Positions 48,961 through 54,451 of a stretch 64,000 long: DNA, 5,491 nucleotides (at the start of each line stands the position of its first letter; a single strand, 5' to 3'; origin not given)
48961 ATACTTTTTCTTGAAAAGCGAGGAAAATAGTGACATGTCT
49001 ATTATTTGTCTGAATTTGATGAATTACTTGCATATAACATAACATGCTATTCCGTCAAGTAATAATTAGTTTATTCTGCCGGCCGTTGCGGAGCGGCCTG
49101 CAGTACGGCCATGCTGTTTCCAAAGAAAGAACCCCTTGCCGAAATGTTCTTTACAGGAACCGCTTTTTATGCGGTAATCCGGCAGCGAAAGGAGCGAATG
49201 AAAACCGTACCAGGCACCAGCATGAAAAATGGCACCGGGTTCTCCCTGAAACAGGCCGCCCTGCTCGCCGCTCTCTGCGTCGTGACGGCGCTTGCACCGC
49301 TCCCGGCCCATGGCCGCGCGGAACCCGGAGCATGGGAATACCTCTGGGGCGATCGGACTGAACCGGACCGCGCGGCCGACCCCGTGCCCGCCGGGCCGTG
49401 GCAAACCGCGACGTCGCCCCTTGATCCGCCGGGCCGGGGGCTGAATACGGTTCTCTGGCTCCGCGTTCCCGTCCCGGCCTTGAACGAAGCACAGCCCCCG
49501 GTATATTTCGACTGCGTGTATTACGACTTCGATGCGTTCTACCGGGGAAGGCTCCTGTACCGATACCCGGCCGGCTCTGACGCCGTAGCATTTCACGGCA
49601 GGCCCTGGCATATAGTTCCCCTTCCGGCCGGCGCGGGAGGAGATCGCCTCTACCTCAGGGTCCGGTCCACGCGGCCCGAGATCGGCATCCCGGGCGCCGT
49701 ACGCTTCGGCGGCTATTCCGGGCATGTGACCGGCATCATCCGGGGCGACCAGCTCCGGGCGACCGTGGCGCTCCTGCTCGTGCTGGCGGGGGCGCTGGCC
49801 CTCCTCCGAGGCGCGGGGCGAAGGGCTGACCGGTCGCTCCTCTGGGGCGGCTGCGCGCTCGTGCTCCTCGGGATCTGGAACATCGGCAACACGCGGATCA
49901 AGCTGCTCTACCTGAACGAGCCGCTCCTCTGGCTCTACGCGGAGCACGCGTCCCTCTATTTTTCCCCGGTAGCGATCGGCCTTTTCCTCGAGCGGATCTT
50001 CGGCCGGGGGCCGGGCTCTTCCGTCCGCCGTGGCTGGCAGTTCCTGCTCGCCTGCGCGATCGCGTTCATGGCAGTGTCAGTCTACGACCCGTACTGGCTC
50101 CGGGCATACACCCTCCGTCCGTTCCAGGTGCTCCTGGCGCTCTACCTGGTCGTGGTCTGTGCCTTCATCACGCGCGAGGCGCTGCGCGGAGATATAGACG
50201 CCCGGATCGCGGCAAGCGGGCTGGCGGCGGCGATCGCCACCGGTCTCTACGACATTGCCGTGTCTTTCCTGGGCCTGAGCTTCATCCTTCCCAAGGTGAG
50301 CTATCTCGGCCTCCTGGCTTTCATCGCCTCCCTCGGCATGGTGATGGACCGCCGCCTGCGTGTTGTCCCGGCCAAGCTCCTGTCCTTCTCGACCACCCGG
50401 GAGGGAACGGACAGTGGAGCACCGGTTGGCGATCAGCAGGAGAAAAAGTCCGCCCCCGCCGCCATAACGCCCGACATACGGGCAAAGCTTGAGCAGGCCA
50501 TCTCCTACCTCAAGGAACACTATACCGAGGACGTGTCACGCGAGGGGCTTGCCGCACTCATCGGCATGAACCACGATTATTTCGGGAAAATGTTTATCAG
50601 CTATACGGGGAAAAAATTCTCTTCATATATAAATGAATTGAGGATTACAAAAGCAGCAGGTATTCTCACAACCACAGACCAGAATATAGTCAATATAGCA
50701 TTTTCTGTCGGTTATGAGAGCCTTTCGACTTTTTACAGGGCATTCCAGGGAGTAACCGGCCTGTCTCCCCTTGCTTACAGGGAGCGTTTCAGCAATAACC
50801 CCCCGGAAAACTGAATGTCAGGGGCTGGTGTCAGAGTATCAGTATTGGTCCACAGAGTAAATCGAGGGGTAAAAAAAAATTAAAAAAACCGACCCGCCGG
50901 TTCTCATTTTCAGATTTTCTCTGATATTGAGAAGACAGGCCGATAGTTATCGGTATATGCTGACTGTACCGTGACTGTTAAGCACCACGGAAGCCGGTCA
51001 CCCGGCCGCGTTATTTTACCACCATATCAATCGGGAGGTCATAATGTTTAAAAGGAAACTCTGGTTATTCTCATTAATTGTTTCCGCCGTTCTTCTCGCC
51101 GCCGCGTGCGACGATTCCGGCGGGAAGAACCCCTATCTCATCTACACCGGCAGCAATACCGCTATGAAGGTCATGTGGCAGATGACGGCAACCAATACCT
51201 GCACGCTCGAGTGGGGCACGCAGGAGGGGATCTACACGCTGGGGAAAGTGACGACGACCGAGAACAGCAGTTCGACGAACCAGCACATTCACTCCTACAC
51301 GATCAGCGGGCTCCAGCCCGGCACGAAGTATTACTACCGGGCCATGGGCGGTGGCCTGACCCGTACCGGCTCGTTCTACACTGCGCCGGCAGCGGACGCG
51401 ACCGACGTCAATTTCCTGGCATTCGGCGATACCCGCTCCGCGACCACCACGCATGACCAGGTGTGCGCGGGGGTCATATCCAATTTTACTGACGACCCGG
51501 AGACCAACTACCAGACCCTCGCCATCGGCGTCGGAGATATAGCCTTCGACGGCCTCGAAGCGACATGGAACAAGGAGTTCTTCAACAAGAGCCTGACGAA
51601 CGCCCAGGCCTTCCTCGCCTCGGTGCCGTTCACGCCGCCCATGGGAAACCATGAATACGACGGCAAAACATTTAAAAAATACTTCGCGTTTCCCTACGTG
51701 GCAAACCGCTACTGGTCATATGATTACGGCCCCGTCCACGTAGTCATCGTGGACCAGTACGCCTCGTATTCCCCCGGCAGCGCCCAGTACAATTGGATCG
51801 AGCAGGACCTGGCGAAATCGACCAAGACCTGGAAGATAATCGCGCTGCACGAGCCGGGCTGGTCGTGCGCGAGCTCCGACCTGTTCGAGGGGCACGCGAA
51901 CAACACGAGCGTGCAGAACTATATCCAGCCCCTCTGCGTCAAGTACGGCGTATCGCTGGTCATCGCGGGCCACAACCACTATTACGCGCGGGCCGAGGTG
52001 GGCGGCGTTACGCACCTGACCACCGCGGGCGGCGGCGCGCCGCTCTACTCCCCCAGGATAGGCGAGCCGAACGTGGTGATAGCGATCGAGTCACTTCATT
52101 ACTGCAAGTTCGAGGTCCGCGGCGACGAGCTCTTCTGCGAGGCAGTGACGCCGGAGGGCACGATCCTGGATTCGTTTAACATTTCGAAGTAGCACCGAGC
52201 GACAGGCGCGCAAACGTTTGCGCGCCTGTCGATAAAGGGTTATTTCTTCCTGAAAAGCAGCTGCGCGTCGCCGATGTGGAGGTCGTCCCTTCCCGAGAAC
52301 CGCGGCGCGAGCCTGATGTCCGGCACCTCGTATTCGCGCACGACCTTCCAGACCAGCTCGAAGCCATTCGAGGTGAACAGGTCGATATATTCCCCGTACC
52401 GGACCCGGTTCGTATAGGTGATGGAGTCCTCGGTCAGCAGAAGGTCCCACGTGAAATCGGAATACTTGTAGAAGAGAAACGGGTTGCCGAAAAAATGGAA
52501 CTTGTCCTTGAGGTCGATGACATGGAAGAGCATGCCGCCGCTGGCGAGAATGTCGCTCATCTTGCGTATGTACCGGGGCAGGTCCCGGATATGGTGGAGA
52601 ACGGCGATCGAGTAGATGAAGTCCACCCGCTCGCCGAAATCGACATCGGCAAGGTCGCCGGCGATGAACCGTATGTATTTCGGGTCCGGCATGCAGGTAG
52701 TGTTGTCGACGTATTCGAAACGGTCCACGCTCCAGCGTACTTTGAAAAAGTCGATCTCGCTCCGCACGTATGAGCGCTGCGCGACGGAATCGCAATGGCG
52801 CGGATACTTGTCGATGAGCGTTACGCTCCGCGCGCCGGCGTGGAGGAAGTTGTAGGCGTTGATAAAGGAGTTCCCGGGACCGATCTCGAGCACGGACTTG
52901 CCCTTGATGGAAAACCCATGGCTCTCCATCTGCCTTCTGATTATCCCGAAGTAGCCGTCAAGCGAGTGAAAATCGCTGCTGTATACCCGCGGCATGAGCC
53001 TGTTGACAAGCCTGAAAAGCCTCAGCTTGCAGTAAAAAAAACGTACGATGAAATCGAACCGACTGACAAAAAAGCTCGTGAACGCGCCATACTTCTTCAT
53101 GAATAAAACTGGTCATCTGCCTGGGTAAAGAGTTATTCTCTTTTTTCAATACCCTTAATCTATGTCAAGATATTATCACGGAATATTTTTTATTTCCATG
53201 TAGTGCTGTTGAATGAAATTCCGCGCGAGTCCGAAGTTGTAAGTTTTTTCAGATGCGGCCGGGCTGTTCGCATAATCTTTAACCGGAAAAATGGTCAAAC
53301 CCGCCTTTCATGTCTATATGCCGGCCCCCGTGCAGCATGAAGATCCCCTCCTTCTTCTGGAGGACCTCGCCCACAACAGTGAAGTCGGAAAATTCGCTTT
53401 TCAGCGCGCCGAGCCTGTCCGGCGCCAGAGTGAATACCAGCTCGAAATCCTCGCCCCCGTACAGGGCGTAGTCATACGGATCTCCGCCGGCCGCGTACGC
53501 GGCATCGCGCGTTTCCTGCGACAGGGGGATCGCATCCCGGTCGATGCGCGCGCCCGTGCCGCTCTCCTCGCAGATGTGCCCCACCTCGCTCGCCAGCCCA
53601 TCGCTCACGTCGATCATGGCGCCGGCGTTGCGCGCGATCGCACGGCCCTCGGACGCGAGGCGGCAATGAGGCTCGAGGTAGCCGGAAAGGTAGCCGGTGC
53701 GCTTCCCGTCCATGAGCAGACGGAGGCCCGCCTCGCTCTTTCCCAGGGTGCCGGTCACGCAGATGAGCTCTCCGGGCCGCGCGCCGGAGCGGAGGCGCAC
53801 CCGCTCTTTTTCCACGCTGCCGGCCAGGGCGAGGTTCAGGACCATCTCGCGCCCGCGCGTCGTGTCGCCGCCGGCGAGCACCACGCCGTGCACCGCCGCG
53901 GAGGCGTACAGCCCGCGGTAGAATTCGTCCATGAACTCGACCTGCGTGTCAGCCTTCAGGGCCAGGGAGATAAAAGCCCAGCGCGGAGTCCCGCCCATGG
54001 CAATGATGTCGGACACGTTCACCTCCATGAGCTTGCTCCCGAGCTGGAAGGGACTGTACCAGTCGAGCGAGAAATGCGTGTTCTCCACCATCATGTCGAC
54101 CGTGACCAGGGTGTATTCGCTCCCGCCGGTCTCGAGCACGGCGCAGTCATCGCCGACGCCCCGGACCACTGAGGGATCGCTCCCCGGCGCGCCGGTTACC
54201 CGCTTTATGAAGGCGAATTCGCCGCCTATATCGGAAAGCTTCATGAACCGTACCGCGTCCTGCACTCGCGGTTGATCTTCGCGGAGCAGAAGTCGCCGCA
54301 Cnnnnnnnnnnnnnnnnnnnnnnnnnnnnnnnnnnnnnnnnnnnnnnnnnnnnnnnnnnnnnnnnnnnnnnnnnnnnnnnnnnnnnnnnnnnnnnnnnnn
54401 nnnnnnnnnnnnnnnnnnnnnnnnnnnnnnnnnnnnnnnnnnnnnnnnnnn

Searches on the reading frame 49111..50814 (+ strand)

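Call 66: search_protein_families(library=pfam, proteins=[window:49111-50814:+], max_evalue=0.00001)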
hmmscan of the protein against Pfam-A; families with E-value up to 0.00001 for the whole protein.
window:49111-50814:+ (567 aa): 3 families
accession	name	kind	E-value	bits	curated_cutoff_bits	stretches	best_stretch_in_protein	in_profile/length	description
PF12833.13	HTH_18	-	1.5e-18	67.3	33.6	1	480-559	1-80/80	Helix-turn-helix domain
PF00165.29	HTH_AraC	-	7.4e-11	42.3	26.6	1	521-557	6-41/42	Bacterial regulatory helix-turn-helix proteins, AraC family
PF07695.17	7TMR-DISM_7TM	-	1.3e-07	32.2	29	1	226-412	15-202/205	7TM diverse intracellular signalling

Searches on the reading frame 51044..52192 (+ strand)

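Call 66: search_protein_families(library=pfam, proteins=[window:51044-52192:+], max_evalue=0.00001)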
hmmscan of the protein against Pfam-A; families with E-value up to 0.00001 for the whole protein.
window:51044-52192:+ (382 aa): 2 families
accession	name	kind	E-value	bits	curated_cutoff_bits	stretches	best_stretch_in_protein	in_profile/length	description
PF16656.11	Pur_ac_phosph_N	-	6.6e-13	49.5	30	1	29-113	3-93/93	Purple acid Phosphatase, N-terminal domain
PF00149.33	Metallophos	-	1.2e-09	39.4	21.5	1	162-314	37-191/191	Calcineurin-like phosphoesterase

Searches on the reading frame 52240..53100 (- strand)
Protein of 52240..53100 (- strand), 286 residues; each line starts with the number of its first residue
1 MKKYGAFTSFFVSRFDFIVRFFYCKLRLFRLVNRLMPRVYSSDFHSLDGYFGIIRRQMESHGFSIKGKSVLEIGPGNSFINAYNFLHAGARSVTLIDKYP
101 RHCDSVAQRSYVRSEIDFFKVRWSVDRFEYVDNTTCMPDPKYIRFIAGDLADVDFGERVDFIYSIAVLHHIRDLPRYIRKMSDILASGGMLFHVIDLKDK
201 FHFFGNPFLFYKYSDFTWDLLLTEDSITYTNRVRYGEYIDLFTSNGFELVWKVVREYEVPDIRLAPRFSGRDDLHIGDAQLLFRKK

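Call 80: search_protein_families(library=pfam, proteins=[window:52240-53100:-], max_evalue=0.0001)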
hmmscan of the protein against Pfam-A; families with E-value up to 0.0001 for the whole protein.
window:52240-53100:- (286 aa): 4 families
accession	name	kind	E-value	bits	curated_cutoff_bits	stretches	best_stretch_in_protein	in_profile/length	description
PF13489.12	Methyltransf_23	-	3.8e-10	40.2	27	1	65-199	21-122/164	Methyltransferase domain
PF08241.18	Methyltransf_11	-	3.2e-08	34.5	21.2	1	139-192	40-94/95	Methyltransferase domain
PF13649.12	Methyltransf_25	-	2.3e-06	28.6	27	0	142-189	47-97/97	Methyltransferase domain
PF08242.18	Methyltransf_12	-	5.7e-06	27.4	30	1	142-191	50-98/98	Methyltransferase domain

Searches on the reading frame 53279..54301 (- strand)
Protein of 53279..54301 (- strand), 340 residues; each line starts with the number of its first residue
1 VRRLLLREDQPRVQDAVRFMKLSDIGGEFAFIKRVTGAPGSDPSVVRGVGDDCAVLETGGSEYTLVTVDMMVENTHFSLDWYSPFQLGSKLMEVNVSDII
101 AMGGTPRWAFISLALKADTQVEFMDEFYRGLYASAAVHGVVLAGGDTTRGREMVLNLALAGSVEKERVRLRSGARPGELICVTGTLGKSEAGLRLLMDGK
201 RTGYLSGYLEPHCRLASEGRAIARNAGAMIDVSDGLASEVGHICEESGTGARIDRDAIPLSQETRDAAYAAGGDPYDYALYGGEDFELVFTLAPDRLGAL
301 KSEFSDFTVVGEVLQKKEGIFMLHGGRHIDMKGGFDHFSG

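Call 80: search_protein_families(library=pfam, proteins=[window:53279-54301:-], max_evalue=0.0001)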
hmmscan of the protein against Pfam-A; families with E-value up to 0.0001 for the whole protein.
window:53279-54301:- (340 aa): 2 families
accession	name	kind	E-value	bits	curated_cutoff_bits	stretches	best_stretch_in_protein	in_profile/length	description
PF00586.29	AIRS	-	1.9e-24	86.7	24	1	50-163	1-112/112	AIR synthase related protein, N-terminal domain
PF02769.27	AIRS_C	-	7.3e-08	33.2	23.1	1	220-320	52-152/156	AIR synthase related protein, C-terminal domain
